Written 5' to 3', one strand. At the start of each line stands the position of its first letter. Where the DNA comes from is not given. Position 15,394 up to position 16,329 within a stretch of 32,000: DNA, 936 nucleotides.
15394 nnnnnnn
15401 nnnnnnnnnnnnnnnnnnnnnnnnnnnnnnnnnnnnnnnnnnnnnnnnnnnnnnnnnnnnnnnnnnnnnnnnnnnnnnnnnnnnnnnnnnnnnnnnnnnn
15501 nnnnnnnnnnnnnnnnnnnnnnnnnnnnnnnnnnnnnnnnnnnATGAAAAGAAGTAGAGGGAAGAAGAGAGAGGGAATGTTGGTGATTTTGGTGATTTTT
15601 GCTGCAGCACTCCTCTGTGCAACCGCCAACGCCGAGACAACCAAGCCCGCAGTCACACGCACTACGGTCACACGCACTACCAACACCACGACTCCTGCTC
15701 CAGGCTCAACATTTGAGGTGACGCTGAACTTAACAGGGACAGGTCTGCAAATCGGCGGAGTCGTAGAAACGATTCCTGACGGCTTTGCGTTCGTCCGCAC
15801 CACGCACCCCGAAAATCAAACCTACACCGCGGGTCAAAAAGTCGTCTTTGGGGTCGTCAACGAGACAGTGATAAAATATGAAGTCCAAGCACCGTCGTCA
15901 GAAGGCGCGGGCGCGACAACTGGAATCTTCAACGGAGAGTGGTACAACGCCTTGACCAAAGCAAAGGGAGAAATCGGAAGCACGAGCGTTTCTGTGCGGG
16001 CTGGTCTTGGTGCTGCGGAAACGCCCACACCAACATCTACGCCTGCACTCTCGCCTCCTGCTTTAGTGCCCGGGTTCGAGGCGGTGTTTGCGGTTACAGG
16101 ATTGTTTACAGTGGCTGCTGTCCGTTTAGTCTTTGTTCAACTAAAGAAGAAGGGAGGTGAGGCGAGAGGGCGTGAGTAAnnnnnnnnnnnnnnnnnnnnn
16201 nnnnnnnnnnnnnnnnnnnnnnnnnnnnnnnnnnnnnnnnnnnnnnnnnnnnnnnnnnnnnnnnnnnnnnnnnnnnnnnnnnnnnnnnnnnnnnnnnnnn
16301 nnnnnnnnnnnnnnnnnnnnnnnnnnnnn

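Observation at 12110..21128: Six-gene, translationally coupled cell-envelope operon built around two DUF3344-like paralogues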

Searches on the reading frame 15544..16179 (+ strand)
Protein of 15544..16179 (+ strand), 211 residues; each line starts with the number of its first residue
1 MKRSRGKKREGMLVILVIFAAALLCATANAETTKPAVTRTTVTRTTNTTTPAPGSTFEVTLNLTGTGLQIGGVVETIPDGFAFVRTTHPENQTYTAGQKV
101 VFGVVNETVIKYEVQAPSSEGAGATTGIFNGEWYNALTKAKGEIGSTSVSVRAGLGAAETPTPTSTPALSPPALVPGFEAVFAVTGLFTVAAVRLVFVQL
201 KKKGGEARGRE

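Call 3: search_protein_families(library=pfam, proteins=[window:15544-16179:+], max_evalue=0.01)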
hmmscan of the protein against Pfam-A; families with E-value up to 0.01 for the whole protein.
window:15544-16179:+ (211 aa): 1 family
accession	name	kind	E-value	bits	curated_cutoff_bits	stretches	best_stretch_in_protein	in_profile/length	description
PF18204.6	PGF-CTERM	-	9.4e-05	22.7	18.8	1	175-192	1-18/23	PGF-CTERM motif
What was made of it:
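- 15544..16179 (+): g3: small core protein (211 aa). It has a signal peptide, a Thr-rich segment, a beta-sandwich of about 110 aa, a PT linker and a PGF-CTERM. No Pfam family covers the sandwich domain. PF18204 at 22.7 bits against a cut-off of 18.8 (call 3).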

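Call 4: search_protein_families(library=ncbifam, proteins=[window:15544-16179:+], max_evalue=0.01)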
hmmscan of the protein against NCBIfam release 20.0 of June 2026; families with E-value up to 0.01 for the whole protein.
window:15544-16179:+ (211 aa): 0 families

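Call 28: search_protein_families(library=pfam, proteins=[window:15544-16179:+], max_evalue=1)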
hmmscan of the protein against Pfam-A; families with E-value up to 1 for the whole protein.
window:15544-16179:+ (211 aa): 2 families
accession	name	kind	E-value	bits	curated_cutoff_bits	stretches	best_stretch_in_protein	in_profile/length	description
PF18204.6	PGF-CTERM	-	9.4e-05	22.7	18.8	1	175-192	1-18/23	PGF-CTERM motif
PF07497.18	Rho_RNA_bind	-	0.02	15.1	27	1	72-102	3-28/73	Rho termination factor, RNA-binding domain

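Call 39: find_homologous_proteins(query=window:15544-16179:+)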
Query window:15544-16179:+ (211 aa): 72 proteins with E <= 0.001 among 1332 candidates.
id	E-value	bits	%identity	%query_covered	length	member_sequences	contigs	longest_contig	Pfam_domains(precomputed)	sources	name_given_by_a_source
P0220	2.7e-125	433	99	100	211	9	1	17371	-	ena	-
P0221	4.3e-121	420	97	100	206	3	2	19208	-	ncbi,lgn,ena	-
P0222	4.9e-54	201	57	98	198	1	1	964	PF18204.7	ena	-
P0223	2.5e-52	195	57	95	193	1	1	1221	PF18204.7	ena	-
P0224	4.5e-52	195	57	95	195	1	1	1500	PF18204.7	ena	-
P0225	6.4e-52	194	57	95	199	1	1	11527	PF18204.7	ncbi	-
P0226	6.7e-52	194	57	95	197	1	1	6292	PF18204.7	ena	-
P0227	7.3e-52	194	57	82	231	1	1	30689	PF18204.7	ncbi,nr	ncbi:MAG TPA: hypothetical protein C5S37_07400 [Methanophagales archaeon]|nr:hypothetical protein [M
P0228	2.2e-51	192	56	95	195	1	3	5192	PF18204.7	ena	-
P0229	4.9e-51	191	57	95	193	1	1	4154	PF18204.7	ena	-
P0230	5.2e-51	191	54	86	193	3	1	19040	-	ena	-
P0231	6.0e-51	191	55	95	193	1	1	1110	PF18204.7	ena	-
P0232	7.2e-51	191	56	95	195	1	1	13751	PF18204.7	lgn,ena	-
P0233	9.5e-51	190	58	95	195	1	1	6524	PF18204.7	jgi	jgi:hypothetical protein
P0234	1.0e-50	190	61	71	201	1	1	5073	-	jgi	jgi:hypothetical protein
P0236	3.0e-50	189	54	95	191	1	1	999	PF18204.7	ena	-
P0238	3.5e-50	188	54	98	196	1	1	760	PF18204.7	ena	-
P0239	3.7e-50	188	54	98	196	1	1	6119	PF18204.7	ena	-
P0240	4.5e-50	188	53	96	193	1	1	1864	PF18204.7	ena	-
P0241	4.7e-50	188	53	98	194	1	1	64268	-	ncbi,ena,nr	ncbi:MAG: hypothetical protein KAV25_03845 [Methanophagales archaeon]|nr:hypothetical protein [Metha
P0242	5.9e-50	188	56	95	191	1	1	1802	PF18204.7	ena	-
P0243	6.5e-50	187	57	95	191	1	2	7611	PF18204.7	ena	-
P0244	6.5e-50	187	57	95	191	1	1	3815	PF18204.7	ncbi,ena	-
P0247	2.2e-49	186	54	95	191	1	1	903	PF18204.7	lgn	-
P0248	2.2e-49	186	53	95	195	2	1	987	PF18204.7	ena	-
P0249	3.5e-49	185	56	95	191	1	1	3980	PF18204.7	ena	-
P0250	4.4e-49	185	50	98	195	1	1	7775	PF18204.7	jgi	-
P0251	5.9e-49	184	55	95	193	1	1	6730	PF18204.7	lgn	-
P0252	6.8e-49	184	56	95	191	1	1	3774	PF18204.7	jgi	jgi:transcription termination factor Rho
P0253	6.9e-49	184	53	95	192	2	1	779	PF18204.7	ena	-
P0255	9.4e-49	184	52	98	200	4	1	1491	PF18204.7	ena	-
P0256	1.3e-48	183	57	83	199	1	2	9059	PF18204.7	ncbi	-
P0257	1.9e-48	183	54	95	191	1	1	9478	PF18204.7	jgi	jgi:transcription termination factor Rho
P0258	3.0e-48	182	61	71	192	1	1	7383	PF18204.7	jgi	jgi:transcription termination factor Rho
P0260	6.6e-48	181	50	99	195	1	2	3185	PF18204.7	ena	-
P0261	1.4e-47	180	50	98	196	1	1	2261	PF18204.7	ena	-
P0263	1.9e-47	179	58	71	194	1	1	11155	PF18204.7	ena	-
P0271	1.5e-44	170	47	99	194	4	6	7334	PF18204.7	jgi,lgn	jgi:hypothetical protein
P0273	5.5e-44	168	53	78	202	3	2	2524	PF18204.7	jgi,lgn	-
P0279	2.4e-41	159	48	88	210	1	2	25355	PF18204.7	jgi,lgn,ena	-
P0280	5.4e-41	158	57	73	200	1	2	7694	PF18204.7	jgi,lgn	-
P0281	8.8e-40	154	57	73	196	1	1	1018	PF18204.7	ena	-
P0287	1.3e-38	151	54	80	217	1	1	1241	PF18204.7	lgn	-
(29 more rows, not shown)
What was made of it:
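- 15544..16179 (+): 72 homologue clusters, the named ones from ANME-1/Methanophagales (call 39).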

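Call 44: find_encoding_contigs(protein=P0241, flank=10000, max_places=1)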
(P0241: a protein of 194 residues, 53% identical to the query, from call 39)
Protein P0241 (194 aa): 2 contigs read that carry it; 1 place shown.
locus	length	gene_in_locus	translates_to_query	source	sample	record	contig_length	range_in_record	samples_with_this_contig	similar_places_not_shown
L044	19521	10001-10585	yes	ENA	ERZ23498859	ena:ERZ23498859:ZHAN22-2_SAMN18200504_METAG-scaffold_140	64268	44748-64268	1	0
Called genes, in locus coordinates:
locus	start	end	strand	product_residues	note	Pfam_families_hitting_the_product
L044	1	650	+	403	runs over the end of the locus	PF12704:MacB_PCD, PF02687:FtsX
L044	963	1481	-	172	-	PF04986:Y2_Tnp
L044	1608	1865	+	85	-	-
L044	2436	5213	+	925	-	PF07705:CARDB, PF11824:DUF3344, PF07705:CARDB, PF11824:DUF3344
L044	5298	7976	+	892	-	PF11824:DUF3344, PF07705:CARDB, PF11824:DUF3344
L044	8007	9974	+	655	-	PF11824:DUF3344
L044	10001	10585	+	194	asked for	-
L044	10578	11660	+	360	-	-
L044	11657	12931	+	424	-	PF01497:Peripla_BP_2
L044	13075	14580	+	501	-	PF00682:HMGL-like, PF22617:HCS_D2, PF08502:LeuA_dimer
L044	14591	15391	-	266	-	PF00705:PCNA_N, PF02747:PCNA_C (weak)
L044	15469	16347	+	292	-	PF12705:PDDEXK_1, PF01930:Cas_Cas4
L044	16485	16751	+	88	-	PF15919:HicB_lk_antitox (weak)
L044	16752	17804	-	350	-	PF04055:Radical_SAM, PF08608:Wyosine_form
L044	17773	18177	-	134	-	PF01989:AcnX_swivel_put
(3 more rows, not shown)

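Call 67: predict_structure(alignment_id=A3)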
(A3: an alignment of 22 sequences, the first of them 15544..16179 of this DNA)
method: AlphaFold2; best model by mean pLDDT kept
length: 211 residues; sequences in the alignment: 22
mean_pLDDT: 76.1   pTM: 0.56
mean pLDDT of the five models: 76.1, 75.7, 70.4, 66.9, 45.3
residues with pLDDT >= 90: 84; 70-90: 49; 50-70: 44; < 50: 34
segments of 3 or more residues with pLDDT < 50: 1-4, 31-34, 157-166, 174-177, 205-211
pLDDT, mean of each block of 10 residues (from residue 1): 47 72 62 57 94 95 82 96 97 96 94 92 86 90 91 59 48 50 68 75 50 48
secondary structure, 60 per line:
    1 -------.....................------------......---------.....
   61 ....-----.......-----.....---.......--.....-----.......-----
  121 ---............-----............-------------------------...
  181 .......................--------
elements in order: H8-28 E41-46 E56-64 E70-76 E82-86 E93-96 E99-103 E109-115 E124-135 E141-152 H178-203
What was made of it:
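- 15544..16179 (+): AF2 core residues 41-152 have pLDDT above 90 (call 67).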

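Call 70: fold_search(model_id=the predicted structure, library=pdb)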
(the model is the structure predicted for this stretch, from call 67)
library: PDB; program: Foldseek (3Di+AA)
matches with E <= 10: 1971; with E <= 0.001: 52
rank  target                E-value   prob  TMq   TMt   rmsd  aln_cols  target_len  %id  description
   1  9ifr                  1.2e-06  1.00  0.37  0.60   4.3       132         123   17  CLIPPER domain from the Gram-negative fibrillar adhesin "B9T28_05395 (released 2025-11-26)
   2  6avu_A                1.7e-06  1.00  0.39  0.10   5.2       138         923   13  Human alpha-V beta-3 Integrin (open conformation) in complex with the therapeutic antibody LM609 (released 2017-11-01)
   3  8xen_A                7.3e-06  1.00  0.41  0.11   5.0       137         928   14  Cryo-EM structure of integrin ITGAV/ITGB3 complex, conformation 4 (released 2024-12-18)
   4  4mmz_A                8.1e-06  1.00  0.37  0.11   5.9       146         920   13  Integrin AlphaVBeta3 ectodomain bound to an antagonistic tenth domain of Fibronectin (released 2014-03-26)
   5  4mmx_A                9.1e-06  1.00  0.36  0.10   5.6       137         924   14  Integrin AlphaVBeta3 ectodomain bound to the tenth domain of Fibronectin (released 2014-03-26)
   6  8xfo_A                1.4e-05  1.00  0.36  0.12   5.4       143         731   15  Cryo-EM structure of integrin ITGAV, ITGB3 and CYCLO (RGDFK) complex, conformation 2 (released 2024-12-18)
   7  1jv2_A                1.6e-05  1.00  0.40  0.11   5.0       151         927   14  CRYSTAL STRUCTURE OF THE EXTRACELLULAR SEGMENT OF INTEGRIN ALPHAVBETA3 (released 2001-10-17)
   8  3ije_A                1.7e-05  1.00  0.37  0.10   5.4       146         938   16  Crystal structure of the complete integrin alhaVbeta3 ectodomain plus an Alpha/beta transmembrane fragment (released 2009-09-29)
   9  4g1e_A                2.2e-05  1.00  0.38  0.10   5.4       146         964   14  Crystal structure of integrin alpha V beta 3 with coil-coiled tag. (released 2012-12-12)
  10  9iuj_A                3.3e-05  1.00  0.39  0.13   5.4       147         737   14  Integrin alpha-v beta-3 in complex with rhodostomin (released 2025-07-30)
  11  4bhu_C                4.6e-05  1.00  0.35  0.49   5.1       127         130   19  Crystal structure of BslA - A bacterial hydrophobin (released 2013-08-14)
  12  4g1m_A                4.8e-05  1.00  0.37  0.10   5.5       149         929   13  Re-refinement of alpha V beta 3 structure (released 2012-12-12)
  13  7som_J                4.8e-05  1.00  0.20  0.09  36.2       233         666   13  Ciliary C2 central pair apparatus isolated from Chlamydomonas reinhardtii (released 2022-04-13)
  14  5n5p_A                5.1e-05  1.00  0.31  0.42   6.1       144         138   13  Crystal structure of Ruminococcus flavefaciens' type III complex containing the fifth cohesin from scaffoldin B and th (released 2018-02-28)
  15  6kgf_C                7.1e-05  1.00  0.37  0.48   4.7       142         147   11  Crystal structure of CaDoc0917(R16D)-CaCohA2 complex at pH 8.2 (released 2020-07-08)
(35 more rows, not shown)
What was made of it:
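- The top structural match of g3 is an adhesin CLIPPER domain, with cohesins also listed (call 70).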

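Call 80: find_related_loci(query=A3, collection=metagenome_contigs, flank=10000)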
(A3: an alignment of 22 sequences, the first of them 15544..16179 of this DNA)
Query A3 (211 aa) in metagenome_contigs; peptide patterns used: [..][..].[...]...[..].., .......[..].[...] (x = any residue, [..] = any of these).
139 stretches matched a pattern; 38 encode a relative of the query (tblastn E <= 1e-3); 38 distinct loci.
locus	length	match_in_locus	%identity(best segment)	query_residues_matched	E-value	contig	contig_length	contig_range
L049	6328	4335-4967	100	1-211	2e-136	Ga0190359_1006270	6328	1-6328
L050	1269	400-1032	100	1-211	1e-147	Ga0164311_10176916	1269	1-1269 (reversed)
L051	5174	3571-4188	97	1-211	3e-131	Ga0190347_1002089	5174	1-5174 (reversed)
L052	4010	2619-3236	97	1-211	1e-132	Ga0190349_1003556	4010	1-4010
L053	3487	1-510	100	42-211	8e-110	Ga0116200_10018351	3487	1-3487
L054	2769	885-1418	52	1-204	5e-50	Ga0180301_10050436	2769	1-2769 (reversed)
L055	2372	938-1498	51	4-195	4e-50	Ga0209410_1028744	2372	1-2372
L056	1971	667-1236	56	7-206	3e-49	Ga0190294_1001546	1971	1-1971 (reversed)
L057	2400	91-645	53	12-211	1e-47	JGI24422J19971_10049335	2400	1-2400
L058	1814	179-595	62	57-206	1e-47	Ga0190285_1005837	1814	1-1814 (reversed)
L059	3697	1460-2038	49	2-209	2e-46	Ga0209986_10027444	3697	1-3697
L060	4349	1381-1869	52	12-193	2e-44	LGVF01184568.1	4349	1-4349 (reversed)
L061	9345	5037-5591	47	4-195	4e-44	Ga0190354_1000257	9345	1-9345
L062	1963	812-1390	50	4-195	2e-44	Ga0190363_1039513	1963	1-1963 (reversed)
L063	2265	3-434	61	50-206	2e-43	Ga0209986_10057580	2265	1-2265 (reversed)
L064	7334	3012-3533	51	12-196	6e-42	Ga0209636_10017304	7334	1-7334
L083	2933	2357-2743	53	17-152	4e-37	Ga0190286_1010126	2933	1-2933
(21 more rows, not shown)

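Call 85: search_protein_families(library=pfam, proteins=[L083:17-289:+, L083:291-1175:+, L083:1177-2322:+, L083:2315-2893:+, L064:1631-1984:-, L064:2003-2794:-], max_evalue=0.001)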
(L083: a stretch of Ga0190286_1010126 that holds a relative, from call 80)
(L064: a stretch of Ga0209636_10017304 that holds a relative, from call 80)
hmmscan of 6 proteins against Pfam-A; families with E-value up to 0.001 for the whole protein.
L083:17-289:+ (90 aa): 1 family
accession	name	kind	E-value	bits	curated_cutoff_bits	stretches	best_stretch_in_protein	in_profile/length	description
PF00005.33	ABC_tran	-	6e-13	50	25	1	14-66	80-136/137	ABC transporter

L083:291-1175:+ (294 aa): 1 family
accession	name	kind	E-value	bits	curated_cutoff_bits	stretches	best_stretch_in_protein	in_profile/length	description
PF01032.23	FecCD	-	7.1e-87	291.8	26.5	1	5-288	34-311/311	FecCD transport family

L083:1177-2322:+ (381 aa): 1 family
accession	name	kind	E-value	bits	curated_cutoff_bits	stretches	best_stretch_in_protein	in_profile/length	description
PF01497.23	Peripla_BP_2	-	1.4e-19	70.9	27.5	1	65-310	1-232/235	Periplasmic binding protein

L083:2315-2893:+ (192 aa): 1 family
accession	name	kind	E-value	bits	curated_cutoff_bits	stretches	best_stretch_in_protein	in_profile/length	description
PF18204.6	PGF-CTERM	-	7.7e-05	23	18.8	1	161-175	1-15/23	PGF-CTERM motif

L064:1631-1984:- (117 aa): 1 family
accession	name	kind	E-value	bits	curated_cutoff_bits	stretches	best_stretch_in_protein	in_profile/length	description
PF09919.14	DUF2149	-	1.9e-12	47.8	27.1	1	27-107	1-90/92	Uncharacterized conserved protein (DUF2149)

L064:2003-2794:- (263 aa): 1 family
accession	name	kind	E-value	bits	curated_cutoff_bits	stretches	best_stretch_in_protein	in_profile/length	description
PF01618.21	MotA_ExbB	-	3e-09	37.1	22.9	1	108-209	22-126/127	MotA/TolQ/ExbB proton channel family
